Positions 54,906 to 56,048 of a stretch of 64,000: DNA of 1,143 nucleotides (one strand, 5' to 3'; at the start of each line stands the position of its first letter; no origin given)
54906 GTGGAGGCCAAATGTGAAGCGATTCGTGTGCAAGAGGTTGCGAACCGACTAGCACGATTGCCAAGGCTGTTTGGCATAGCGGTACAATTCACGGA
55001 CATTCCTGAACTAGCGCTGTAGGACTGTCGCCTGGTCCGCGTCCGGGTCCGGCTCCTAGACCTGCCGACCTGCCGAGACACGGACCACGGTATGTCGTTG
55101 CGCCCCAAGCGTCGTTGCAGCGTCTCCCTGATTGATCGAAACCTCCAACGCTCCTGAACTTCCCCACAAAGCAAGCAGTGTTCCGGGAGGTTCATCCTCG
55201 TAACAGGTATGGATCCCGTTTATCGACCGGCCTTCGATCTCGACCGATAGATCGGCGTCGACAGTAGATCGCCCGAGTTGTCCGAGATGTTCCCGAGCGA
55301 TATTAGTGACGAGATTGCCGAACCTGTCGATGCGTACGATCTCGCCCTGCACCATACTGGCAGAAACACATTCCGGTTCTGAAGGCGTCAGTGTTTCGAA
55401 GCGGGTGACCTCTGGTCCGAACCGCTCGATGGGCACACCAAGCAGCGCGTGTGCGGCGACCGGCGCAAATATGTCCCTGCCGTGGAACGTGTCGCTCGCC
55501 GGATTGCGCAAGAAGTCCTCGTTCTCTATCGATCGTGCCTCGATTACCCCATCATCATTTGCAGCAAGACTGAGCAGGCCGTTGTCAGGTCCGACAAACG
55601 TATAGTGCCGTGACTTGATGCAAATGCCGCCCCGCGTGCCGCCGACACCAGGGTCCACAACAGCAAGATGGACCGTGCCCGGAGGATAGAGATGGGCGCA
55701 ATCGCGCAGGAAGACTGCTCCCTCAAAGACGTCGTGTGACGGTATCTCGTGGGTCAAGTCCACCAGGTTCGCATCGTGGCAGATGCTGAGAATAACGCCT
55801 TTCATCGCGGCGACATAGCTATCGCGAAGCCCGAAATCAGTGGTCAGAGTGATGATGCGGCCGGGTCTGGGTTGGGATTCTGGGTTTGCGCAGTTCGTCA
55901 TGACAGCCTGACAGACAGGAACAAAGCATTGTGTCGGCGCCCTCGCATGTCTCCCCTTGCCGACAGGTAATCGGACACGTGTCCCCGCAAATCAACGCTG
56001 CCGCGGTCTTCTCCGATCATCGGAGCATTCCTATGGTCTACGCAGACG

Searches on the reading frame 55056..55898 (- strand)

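Call 51: search_protein_families(library=pfam, proteins=[window:55056-55898:-], max_evalue=0.0001)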
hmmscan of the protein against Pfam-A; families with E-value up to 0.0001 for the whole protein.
window:55056-55898:- (280 aa): 2 families
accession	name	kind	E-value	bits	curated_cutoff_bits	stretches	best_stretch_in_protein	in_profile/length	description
PF01887.21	SAM_HAT_N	-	2.7e-55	186.6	26.3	1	16-161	1-145/145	SAM hydroxide adenosyltransferase N-terminal domain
PF20257.3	SAM_HAT_C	-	3.4e-21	75.8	25.5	1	185-272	1-83/84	SAM hydroxide adenosyltransferase C-terminal domain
